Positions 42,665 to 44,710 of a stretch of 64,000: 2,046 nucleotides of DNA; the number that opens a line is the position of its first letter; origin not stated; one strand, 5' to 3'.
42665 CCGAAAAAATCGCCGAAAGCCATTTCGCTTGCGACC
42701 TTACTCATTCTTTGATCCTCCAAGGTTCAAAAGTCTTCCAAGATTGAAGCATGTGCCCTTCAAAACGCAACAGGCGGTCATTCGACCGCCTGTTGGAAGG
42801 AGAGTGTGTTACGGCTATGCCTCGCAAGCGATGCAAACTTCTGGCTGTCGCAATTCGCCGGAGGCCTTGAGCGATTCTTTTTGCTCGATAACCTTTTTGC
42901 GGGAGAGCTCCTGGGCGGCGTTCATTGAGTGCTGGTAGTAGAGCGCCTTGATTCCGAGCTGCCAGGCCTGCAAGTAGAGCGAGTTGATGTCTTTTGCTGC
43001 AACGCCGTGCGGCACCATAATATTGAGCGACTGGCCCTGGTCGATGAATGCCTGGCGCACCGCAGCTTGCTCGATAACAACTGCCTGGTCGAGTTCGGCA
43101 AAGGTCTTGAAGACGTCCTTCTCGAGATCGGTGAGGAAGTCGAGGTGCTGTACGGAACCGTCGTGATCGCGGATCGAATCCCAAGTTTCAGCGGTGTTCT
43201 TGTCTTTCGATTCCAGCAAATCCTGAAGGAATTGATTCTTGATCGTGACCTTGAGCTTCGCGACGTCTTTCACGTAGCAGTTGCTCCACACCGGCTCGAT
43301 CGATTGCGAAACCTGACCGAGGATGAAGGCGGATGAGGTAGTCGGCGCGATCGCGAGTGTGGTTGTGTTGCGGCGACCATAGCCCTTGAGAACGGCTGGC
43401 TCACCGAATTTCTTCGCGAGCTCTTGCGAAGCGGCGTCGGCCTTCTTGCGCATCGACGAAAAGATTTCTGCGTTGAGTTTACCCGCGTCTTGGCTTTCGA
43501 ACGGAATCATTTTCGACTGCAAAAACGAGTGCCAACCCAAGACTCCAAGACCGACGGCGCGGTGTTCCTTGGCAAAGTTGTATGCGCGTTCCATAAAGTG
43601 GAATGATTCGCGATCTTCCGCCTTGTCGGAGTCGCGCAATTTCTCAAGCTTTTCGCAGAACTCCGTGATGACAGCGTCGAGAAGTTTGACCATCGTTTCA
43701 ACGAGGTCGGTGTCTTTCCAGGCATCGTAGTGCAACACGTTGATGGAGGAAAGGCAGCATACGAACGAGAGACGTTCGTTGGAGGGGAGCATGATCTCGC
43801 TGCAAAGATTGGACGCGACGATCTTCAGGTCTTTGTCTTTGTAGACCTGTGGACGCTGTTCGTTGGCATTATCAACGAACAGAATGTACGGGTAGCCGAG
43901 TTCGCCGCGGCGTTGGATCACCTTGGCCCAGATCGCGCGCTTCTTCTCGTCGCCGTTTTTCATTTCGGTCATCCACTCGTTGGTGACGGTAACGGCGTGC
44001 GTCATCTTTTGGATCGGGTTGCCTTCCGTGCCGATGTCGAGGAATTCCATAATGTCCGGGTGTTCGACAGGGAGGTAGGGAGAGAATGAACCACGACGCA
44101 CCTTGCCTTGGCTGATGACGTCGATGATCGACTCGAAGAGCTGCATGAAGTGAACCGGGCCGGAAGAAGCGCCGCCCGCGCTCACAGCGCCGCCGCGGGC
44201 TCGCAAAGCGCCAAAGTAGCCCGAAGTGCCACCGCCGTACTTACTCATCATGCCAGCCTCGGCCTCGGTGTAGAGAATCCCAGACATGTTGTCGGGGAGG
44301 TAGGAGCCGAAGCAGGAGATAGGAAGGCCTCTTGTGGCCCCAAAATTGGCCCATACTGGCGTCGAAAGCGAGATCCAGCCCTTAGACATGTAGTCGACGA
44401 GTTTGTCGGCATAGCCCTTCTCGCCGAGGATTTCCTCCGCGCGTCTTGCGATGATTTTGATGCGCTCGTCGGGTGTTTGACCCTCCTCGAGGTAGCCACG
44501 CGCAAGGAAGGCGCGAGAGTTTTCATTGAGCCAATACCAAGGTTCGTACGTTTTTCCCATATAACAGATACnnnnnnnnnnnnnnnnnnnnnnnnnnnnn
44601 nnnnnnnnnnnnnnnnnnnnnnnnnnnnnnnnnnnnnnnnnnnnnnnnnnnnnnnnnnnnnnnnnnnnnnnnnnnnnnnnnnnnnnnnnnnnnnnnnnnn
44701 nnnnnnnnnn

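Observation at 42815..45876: Class I RNR operon with the ATP-cone on the beta (radical-generating) subunit and a cone-less alpha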

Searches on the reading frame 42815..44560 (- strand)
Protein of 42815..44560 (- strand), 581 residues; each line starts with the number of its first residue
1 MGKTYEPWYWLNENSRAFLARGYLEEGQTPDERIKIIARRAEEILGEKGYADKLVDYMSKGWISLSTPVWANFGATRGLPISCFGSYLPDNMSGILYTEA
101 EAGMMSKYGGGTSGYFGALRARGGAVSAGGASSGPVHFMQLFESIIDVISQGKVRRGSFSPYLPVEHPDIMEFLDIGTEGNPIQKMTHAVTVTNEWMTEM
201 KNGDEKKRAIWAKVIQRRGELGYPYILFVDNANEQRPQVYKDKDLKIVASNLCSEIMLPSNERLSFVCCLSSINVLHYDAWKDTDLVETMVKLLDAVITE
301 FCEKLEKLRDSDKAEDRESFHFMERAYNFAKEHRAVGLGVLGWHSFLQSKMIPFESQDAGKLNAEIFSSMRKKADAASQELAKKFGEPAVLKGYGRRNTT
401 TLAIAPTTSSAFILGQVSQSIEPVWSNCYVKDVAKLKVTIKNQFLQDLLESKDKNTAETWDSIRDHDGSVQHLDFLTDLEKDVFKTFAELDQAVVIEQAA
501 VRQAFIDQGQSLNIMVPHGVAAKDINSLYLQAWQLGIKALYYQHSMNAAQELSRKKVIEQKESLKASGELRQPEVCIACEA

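Call 3: search_protein_families(library=pfam, proteins=[window:42815-44560:-], max_evalue=0.01)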
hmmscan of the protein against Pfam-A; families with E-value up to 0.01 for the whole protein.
window:42815-44560:- (581 aa): 2 families
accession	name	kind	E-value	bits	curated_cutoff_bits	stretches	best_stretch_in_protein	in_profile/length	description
PF02867.20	Ribonuc_red_lgC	-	1.2e-94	318.3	23.9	3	392-542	374-522/523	Ribonucleotide reductase, barrel domain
PF00317.26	Ribonuc_red_lgN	-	1.5e-06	28.6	28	1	10-77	2-76/77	Ribonucleotide reductase, all-alpha domain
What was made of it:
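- The cone HMM is well above cutoff, and alpha has no cone (call 3). The HMM score is far above cutoff (call 3).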

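Call 4: search_protein_families(library=ncbifam, proteins=[window:42815-44560:-], max_evalue=0.01)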
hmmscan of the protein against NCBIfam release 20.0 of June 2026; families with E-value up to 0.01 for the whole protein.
window:42815-44560:- (581 aa): 20 families
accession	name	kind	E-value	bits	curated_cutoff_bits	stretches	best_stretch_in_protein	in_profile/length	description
TIGR02510.1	NrdE-prime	equivalog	3.3e-220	732.3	602.25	1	3-555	10-551/560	ribonucleoside-diphosphate reductase subunit alpha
NF006577.0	PRK09102.1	equivalog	1.5e-212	707.1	620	1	6-580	20-604/604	ribonucleoside-diphosphate reductase subunit alpha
TIGR02506.1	NrdE_NrdA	equivalog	8.4e-100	335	341.05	3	392-545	461-615/616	ribonucleoside-diphosphate reductase subunit alpha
TIGR02504.1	NrdJ_Z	equivalog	6.9e-70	236.3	399.95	2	47-386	45-402/606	adenosylcobalamin-dependent ribonucleoside-diphosphate reductase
NF005544.0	PRK07207.1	equivalog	1.3e-59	201.9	965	3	392-551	759-916/965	ribonucleoside-diphosphate reductase subunit alpha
NF006417.0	PRK08665.1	equivalog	1.7e-59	201.9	961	1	49-567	63-588/759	vitamin B12-dependent ribonucleotide reductase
NF005010.0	PRK06406.1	subfamily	5.9e-51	173.6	1125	1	33-556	205-729/771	vitamin B12-dependent ribonucleotide reductase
NF009029.0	PRK12365.1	equivalog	8.4e-50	169.7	1350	3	389-549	839-997/1046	ribonucleoside-diphosphate reductase subunit alpha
NF006665.0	PRK09209.1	equivalog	3.7e-49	167.7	1057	3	58-189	212-344/761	ribonucleoside-diphosphate reductase subunit alpha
NF005483.0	PRK07088.1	equivalog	1.1e-43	149.5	1214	3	49-190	205-347/764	ribonucleoside-diphosphate reductase subunit alpha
NF006279.0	PRK08447.1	equivalog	1.7e-43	149.1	1082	3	47-188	180-322/789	ribonucleoside-diphosphate reductase subunit alpha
TIGR04170.1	RNR_1b_NrdE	exception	6.7e-43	146.9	750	3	32-176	114-258/698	class 1b ribonucleoside-diphosphate reductase subunit alpha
NF009028.0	PRK12364.1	equivalog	2.3e-42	145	1377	3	49-180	282-414/842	ribonucleoside-diphosphate reductase subunit alpha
NF005122.0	PRK06556.1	equivalog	1.7e-39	135.3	859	3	51-176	128-255/960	vitamin B12-dependent ribonucleotide reductase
NF005101.0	PRK06539.1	equivalog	6.9e-38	130.2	988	3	395-556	613-772/822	ribonucleoside-diphosphate reductase subunit alpha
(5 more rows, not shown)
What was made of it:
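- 42815..44560 (-): nrdA: cone-less NrdAi catalytic subunit (581 aa plus stop). TIGR02510 at 732 bits (cutoff 602) and NF006577 (call 4).
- On NrdAi / class Id alpha: 732.3 bits (cutoff 602.25) and 707.1 bits (cutoff 620) (call 4).
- Alpha passes the TIGR02510 NrdE-prime equivalog cutoff (call 4).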

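Call 8: search_solved_structures(query=window:42815-44560:-, max_evalue=1e-10, show_alignments=1)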
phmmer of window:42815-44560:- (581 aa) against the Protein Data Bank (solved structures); distinct sequences matched with E-value up to 1e-10: 27.
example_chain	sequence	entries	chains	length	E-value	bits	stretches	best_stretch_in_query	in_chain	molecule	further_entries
6dqx_A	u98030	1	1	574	1.5e-203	680.7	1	6-555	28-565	Ribonucleoside-diphosphate reductase, alpha chain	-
6dqw_A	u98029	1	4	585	7.1e-181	605.9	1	8-553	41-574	Ribonucleoside-diphosphate reductase, alpha chain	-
5im3_A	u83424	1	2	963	1.2e-49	172.8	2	395-550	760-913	Ribonucleoside-diphosphate reductase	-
3hnc_A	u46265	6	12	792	1.1e-44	156.3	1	392-568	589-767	Ribonucleoside-diphosphate reductase large subunit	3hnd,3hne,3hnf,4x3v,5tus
5d1y_A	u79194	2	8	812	1.2e-44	156.2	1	392-568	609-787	Ribonucleoside-diphosphate reductase large subunit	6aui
2wgh_A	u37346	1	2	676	2.1e-43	152.1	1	392-543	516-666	RIBONUCLEOSIDE-DIPHOSPHATE REDUCTASE LARGE SUBUNIT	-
6l3r_A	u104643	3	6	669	2.8e-43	151.7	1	392-542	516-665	Ribonucleoside-diphosphate reductase large subunit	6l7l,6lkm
1zyz_A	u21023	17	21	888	5.6e-40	140.8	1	393-561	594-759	Ribonucleoside-diphosphate reductase large chain 1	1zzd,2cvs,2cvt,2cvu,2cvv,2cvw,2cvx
3tb9_A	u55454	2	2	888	2.1e-39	138.9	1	393-561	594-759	Ribonucleoside-diphosphate reductase large chain 1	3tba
3s8a_A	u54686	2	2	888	3.2e-39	138.3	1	393-561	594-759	Ribonucleoside-diphosphate reductase large chain 1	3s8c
7agj_A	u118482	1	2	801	7e-39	137.2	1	49-205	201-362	Ribonucleoside-diphosphate reductase subunit alpha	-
1xje_A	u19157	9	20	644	9.7e-28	100.4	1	82-180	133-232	ribonucleotide reductase, B12-dependent | Ribonucleoside-diphosphate reductase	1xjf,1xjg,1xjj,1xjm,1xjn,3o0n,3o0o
1xjk_A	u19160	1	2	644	1.3e-27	100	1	82-180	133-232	ribonucleotide reductase, B12-dependent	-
9l6o_F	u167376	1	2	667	3e-27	98.8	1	16-180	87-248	Ribonucleoside-diphosphate reductase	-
1pem_A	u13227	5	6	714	9.4e-27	97.1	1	16-180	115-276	Ribonucleoside-diphosphate reductase 2 alpha chain | RIBONUCLEOSIDE-DIPHOSPHATE REDUCTASE 2 ALPHA SUBUNIT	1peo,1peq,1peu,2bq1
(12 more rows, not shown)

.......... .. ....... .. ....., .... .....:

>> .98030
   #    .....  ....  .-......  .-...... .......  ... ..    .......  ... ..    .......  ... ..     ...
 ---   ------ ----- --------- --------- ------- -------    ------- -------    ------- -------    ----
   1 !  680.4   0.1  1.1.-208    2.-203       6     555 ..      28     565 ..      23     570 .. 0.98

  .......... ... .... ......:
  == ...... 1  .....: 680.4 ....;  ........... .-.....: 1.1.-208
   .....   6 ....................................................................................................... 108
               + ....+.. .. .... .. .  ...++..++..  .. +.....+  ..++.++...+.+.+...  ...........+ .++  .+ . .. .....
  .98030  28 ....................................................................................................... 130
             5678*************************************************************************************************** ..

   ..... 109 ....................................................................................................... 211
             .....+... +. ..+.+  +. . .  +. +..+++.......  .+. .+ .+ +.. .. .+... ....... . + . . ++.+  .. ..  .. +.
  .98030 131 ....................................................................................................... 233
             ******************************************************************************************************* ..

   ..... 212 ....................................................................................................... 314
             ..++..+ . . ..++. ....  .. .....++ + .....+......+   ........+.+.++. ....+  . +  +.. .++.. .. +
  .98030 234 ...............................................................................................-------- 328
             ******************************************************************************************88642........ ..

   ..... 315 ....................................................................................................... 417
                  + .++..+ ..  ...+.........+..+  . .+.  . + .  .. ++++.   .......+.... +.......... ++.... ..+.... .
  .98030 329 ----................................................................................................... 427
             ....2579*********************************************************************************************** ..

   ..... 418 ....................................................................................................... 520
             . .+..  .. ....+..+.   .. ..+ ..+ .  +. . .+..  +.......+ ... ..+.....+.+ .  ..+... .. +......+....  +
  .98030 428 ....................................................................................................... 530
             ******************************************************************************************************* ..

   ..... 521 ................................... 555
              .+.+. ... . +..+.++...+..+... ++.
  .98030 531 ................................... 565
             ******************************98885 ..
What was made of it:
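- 42815..44560 (-): Best PDB matches 6DQX at E 1.5e-203 and 6DQW (call 8).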

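Call 53: find_homologous_proteins(query=window:42815-44560:-, max_evalue=1e-30)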
Query window:42815-44560:- (581 aa): 8000 proteins with E <= 1e-30 among 8000 candidates; the best 120 are listed.
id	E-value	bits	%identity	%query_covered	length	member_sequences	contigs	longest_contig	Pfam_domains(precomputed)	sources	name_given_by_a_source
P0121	0.0e+0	1230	91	100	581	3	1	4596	PF02867.21,PF00317.27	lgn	-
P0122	0.0e+0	1227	90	100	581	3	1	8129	PF02867.21,PF00317.27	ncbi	-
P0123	0.0e+0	1088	81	100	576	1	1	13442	PF02867.21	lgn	-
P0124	0.0e+0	1081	80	99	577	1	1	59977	PF02867.21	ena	-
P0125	0.0e+0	1071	79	99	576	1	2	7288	PF02867.21,PF00317.27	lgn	-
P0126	0.0e+0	1057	78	99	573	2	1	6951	PF02867.21,PF00317.27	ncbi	-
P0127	0.0e+0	1057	78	100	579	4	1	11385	PF02867.21,PF00317.27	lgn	-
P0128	0.0e+0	1056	78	99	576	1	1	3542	PF02867.21,PF00317.27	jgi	jgi:ribonucleoside-diphosphate reductase alpha chain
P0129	0.0e+0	1055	78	100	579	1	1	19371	PF02867.21,PF00317.27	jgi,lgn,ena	-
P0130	0.0e+0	1054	78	99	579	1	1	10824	PF02867.21,PF00317.27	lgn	-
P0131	0.0e+0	1049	77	100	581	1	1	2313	PF02867.21,PF00317.27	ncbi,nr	ncbi:ribonucleoside-diphosphate reductase subunit alpha [Candidatus Kaiserbacteria bacterium]|nr:rib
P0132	0.0e+0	1045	77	99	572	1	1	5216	PF02867.21,PF00317.27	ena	-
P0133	0.0e+0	1044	77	99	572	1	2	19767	PF02867.21,PF00317.27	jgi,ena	-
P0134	0.0e+0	1043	77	100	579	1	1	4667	PF02867.21,PF00317.27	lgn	-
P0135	0.0e+0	1043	77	99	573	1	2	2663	PF02867.21,PF00317.27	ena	-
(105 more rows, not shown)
